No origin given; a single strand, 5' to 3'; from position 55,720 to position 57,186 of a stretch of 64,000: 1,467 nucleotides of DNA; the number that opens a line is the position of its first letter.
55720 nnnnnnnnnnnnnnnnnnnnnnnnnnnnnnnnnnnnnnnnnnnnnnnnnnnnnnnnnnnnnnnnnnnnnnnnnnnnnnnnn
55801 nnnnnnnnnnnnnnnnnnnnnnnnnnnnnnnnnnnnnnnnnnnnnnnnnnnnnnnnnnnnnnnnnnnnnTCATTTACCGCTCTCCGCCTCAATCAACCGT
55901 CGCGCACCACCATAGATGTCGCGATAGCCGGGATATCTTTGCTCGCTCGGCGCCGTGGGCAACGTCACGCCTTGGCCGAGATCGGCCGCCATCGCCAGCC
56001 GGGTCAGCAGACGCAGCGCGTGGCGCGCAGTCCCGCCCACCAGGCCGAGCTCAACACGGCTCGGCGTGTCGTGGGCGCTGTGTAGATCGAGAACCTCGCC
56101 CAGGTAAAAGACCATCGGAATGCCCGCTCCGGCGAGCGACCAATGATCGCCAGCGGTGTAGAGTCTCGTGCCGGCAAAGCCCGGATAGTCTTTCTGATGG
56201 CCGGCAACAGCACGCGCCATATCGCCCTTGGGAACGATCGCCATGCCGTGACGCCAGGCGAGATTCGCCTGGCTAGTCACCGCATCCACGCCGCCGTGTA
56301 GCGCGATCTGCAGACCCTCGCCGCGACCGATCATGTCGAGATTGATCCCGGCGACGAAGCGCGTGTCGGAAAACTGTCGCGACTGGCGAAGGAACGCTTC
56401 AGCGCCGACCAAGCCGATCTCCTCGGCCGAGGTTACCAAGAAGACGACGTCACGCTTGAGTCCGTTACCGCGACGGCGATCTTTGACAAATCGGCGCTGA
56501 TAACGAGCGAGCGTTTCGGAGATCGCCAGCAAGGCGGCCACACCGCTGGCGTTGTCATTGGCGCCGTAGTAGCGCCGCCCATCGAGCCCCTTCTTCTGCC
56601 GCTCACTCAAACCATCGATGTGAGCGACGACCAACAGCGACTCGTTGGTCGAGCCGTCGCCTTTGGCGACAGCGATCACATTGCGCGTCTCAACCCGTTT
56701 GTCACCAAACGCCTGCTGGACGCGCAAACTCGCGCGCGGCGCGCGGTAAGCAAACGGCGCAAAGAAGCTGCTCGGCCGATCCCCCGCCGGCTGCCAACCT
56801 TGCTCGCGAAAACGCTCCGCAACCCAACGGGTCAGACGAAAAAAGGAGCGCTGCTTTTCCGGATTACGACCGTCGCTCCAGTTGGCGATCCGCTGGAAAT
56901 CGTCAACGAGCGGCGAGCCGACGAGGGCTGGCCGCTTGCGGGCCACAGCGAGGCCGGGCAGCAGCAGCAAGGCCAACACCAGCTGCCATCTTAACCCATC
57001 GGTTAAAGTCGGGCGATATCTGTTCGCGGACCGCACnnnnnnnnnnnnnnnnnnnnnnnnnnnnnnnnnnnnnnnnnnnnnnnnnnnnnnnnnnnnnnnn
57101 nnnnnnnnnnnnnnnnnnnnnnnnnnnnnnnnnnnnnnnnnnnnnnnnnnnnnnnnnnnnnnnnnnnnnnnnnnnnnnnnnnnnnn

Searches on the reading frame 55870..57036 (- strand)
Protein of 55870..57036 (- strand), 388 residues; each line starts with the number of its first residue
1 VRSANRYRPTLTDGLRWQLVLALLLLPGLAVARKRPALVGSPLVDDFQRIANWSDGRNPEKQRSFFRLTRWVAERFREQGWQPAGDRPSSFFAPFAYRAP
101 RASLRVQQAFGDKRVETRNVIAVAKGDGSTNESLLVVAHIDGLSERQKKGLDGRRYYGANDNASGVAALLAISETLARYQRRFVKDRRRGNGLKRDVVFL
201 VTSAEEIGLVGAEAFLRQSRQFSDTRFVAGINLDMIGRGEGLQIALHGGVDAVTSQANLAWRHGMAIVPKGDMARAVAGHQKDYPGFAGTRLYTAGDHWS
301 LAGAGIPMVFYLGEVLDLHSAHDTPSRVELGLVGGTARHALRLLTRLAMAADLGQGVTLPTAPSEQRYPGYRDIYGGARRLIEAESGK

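Call 3: search_protein_families(library=pfam, proteins=[window:55870-57036:-], max_evalue=0.01)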
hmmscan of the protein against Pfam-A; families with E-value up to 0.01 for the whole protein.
window:55870-57036:- (388 aa): 3 families
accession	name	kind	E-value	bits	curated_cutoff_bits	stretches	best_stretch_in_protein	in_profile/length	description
PF04389.22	Peptidase_M28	-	5.2e-27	95.3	21.3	1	119-339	1-188/193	Peptidase family M28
PF01546.33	Peptidase_M20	-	0.0017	18.8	24.6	1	136-231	2-95/206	Peptidase family M20/M25/M40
PF05450.20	Nicastrin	-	0.0026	17.8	25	1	157-236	20-89/218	Nicastrin large lobe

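Call 51: search_protein_families(library=padloc, proteins=[window:55870-57036:-], max_evalue=0.001)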
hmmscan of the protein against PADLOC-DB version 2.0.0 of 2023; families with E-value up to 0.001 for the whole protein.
window:55870-57036:- (388 aa): 0 families
